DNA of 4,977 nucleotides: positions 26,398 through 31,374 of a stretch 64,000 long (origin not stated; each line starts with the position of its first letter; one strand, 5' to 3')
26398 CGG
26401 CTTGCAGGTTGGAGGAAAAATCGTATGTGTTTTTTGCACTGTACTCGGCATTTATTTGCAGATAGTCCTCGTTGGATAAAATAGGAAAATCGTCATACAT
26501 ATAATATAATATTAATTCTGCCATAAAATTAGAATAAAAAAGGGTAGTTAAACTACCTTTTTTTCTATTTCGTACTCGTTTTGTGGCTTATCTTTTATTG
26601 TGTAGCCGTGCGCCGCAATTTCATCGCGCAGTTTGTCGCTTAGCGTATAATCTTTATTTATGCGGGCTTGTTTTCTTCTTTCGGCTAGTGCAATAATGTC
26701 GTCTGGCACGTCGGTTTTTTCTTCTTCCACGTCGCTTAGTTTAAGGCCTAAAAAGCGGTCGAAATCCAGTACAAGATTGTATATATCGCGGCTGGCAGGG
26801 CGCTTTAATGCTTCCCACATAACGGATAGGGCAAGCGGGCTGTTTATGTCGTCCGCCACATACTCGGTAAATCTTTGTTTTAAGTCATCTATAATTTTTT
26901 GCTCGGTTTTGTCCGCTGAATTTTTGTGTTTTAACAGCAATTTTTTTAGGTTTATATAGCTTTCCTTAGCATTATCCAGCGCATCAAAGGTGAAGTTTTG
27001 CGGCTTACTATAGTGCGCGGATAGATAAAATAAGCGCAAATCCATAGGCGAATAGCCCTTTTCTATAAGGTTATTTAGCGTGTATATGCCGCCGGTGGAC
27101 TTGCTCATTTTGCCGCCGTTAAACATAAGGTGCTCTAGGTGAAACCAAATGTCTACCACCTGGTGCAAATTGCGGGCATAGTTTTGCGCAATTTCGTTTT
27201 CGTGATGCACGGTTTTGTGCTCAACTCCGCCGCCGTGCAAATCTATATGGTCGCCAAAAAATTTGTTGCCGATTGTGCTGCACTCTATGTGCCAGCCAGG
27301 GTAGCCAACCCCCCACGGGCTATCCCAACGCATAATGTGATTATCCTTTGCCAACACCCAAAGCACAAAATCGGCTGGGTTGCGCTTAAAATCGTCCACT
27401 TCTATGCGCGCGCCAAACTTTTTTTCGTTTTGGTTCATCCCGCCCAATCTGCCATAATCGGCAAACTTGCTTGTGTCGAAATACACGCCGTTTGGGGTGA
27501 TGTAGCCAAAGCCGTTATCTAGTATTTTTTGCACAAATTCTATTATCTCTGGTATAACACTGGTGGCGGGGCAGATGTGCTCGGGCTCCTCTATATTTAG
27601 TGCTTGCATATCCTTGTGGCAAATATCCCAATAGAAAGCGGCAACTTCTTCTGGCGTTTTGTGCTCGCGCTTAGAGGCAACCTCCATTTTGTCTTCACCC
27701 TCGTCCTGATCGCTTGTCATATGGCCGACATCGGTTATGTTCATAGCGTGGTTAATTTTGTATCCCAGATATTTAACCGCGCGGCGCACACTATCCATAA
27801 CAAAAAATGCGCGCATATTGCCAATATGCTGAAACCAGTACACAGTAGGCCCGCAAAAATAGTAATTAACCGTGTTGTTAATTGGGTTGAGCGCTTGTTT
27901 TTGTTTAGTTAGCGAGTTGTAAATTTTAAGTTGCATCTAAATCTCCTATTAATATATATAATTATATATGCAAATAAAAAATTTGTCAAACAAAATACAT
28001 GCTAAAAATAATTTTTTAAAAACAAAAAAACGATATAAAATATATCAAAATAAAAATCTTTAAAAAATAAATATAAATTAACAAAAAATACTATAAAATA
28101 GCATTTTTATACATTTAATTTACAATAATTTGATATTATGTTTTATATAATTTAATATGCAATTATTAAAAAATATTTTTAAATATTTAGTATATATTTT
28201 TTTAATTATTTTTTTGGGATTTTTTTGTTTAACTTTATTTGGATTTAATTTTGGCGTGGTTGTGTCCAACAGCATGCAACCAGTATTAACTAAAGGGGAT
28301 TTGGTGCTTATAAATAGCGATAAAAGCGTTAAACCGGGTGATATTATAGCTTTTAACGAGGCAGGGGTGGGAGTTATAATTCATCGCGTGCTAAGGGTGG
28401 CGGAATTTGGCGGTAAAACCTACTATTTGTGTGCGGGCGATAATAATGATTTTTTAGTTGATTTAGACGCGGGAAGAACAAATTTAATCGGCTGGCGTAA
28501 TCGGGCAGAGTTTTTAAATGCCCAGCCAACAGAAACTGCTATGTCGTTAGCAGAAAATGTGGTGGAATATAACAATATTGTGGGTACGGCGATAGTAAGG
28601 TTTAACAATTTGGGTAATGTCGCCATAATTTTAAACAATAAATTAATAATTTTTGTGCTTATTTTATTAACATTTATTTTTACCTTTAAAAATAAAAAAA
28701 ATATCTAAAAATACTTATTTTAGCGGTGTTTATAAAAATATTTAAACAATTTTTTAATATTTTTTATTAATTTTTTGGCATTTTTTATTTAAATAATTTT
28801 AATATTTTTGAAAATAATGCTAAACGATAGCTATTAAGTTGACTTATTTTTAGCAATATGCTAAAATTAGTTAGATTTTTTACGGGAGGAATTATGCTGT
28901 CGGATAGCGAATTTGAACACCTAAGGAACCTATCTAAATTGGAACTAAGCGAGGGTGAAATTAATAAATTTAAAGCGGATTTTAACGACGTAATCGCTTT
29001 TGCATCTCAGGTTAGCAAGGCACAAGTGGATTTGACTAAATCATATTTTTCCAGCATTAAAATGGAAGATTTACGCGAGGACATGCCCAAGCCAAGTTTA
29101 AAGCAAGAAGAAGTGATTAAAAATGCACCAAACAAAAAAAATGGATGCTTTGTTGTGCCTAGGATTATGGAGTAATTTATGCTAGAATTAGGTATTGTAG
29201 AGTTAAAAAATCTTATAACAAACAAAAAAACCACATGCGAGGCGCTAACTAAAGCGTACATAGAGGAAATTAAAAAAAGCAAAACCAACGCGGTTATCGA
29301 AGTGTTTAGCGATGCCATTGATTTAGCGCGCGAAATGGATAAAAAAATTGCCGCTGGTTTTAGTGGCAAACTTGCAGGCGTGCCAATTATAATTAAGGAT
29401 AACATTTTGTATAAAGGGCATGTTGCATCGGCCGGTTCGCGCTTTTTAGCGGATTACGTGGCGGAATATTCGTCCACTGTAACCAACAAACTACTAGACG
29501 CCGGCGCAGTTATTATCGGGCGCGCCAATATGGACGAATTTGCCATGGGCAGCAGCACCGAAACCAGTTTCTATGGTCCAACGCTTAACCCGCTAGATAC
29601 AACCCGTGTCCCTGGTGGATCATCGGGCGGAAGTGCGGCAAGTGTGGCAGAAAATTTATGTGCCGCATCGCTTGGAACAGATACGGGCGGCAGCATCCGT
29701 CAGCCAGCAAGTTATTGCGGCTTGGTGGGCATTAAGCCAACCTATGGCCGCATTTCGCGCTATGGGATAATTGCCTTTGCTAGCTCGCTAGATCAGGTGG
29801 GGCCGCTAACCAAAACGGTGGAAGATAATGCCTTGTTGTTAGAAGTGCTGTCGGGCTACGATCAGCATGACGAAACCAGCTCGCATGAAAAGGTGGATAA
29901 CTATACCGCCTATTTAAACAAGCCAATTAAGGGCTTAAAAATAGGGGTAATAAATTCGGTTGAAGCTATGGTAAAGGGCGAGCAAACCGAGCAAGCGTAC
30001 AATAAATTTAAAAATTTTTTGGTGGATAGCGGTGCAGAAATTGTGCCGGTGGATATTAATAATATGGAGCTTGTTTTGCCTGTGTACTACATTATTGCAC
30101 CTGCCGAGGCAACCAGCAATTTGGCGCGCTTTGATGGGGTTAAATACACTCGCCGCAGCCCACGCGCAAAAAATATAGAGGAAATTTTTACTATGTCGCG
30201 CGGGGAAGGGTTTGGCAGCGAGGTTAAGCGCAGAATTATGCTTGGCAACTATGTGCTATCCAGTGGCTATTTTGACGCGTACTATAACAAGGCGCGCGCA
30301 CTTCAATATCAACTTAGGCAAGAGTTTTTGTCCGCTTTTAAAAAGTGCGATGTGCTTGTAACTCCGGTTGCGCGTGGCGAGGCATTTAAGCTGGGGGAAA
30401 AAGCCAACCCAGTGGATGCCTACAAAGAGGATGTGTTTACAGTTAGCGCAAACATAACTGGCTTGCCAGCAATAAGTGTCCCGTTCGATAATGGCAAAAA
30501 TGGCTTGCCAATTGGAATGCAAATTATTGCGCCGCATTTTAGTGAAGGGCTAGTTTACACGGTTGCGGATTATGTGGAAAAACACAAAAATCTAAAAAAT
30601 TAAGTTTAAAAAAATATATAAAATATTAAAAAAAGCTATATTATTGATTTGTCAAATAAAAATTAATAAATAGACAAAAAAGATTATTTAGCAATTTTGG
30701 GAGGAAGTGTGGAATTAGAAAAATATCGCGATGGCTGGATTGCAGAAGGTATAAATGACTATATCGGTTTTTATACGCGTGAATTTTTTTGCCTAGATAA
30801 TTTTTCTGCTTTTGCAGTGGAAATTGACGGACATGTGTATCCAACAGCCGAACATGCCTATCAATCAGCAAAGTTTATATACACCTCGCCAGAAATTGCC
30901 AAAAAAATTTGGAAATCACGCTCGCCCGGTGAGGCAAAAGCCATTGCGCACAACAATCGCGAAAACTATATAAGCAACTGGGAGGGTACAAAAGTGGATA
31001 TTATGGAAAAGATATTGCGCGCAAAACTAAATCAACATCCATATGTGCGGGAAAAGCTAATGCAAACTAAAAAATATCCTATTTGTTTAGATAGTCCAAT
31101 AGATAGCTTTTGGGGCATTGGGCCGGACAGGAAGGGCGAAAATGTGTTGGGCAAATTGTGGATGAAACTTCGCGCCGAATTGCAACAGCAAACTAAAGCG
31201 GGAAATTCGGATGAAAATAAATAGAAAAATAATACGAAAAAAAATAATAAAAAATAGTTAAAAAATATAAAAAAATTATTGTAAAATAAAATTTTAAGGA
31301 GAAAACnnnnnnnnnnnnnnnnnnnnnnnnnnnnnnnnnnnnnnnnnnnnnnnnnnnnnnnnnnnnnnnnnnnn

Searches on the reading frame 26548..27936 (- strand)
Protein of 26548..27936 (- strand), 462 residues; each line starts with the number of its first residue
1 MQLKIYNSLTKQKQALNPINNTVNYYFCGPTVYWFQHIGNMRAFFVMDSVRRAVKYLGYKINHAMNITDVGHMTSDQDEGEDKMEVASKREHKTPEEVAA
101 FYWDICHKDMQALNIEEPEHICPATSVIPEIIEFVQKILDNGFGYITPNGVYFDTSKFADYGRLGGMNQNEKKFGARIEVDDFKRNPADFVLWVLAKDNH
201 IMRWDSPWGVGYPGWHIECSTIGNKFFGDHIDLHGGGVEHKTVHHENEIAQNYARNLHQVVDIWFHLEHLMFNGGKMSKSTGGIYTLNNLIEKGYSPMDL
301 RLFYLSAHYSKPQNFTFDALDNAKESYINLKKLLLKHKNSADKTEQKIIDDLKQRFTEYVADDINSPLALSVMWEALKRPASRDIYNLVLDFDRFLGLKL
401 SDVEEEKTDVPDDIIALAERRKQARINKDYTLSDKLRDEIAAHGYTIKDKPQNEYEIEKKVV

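Call 55: search_protein_families(library=pfam, proteins=[window:26548-27936:-])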
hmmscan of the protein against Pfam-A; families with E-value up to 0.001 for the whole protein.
window:26548-27936:- (462 aa): 4 families
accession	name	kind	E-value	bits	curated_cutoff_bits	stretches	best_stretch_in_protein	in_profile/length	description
PF01406.26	tRNA-synt_1e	-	6.4e-83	279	27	1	20-324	7-300/301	tRNA synthetases class I (C) catalytic domain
PF01921.24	tRNA-synt_1f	-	9.6e-07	28.5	27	1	273-348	279-353/360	tRNA synthetases class I (K)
PF09334.17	tRNA-synt_1g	-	4.2e-06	26.2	20.1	0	265-320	316-369/391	tRNA synthetases class I (M)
PF23493.1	CysS_C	-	5.5e-05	23.6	23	1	409-453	3-47/51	Cysteinyl-tRNA ligase anticodon binding domain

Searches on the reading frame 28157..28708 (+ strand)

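Call 55: search_protein_families(library=pfam, proteins=[window:28157-28708:+])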
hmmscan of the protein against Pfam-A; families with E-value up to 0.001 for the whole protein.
window:28157-28708:+ (183 aa): 2 families
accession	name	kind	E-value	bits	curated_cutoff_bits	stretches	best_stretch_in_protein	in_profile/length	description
PF00717.28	Peptidase_S24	-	1.4e-06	28.5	23.3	1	35-93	40-93/116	Peptidase S24-like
PF10502.14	Peptidase_S26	-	2.2e-05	24.9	22.9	1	12-69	5-66/168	Signal peptidase, peptidase S26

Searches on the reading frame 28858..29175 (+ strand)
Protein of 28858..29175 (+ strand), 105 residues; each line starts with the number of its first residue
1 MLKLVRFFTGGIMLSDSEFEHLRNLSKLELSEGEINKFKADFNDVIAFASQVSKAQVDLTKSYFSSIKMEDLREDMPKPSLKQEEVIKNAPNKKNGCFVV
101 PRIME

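Call 55: search_protein_families(library=pfam, proteins=[window:28858-29175:+])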
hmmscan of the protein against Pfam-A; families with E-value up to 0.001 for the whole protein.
window:28858-29175:+ (105 aa): 1 family
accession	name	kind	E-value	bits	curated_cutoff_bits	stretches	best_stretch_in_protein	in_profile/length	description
PF02686.20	GatC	-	1.9e-12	47.6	23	1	30-100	1-66/66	Glu-tRNAGln amidotransferase C subunit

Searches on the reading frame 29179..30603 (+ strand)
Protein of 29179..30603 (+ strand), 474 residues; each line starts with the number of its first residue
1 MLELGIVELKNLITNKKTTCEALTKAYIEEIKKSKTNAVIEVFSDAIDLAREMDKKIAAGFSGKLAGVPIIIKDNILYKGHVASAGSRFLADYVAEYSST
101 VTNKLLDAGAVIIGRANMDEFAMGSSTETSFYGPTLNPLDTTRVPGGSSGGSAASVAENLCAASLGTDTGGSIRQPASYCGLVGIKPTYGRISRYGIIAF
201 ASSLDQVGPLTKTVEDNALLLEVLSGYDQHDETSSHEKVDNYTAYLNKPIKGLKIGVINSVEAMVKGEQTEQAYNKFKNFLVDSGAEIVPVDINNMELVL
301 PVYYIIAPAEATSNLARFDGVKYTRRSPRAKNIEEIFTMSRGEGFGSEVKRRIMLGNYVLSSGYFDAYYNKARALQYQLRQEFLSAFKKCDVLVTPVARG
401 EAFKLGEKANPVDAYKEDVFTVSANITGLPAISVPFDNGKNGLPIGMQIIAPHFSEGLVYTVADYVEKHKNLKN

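Call 55: search_protein_families(library=pfam, proteins=[window:29179-30603:+])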
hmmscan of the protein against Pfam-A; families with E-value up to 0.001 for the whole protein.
window:29179-30603:+ (474 aa): 1 family
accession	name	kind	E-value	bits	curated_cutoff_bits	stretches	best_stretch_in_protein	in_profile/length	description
PF01425.27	Amidase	-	2.5e-145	485.4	27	1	23-459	2-444/445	Amidase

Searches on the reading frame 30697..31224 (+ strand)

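Call 55: search_protein_families(library=pfam, proteins=[window:30697-31224:+])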
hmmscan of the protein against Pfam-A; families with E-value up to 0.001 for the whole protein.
window:30697-31224:+ (175 aa): 1 family
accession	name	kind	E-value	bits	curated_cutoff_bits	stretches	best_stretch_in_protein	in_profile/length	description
PF08719.17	NADAR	-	3.8e-29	102.5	35.1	1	29-163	9-163/163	NADAR domain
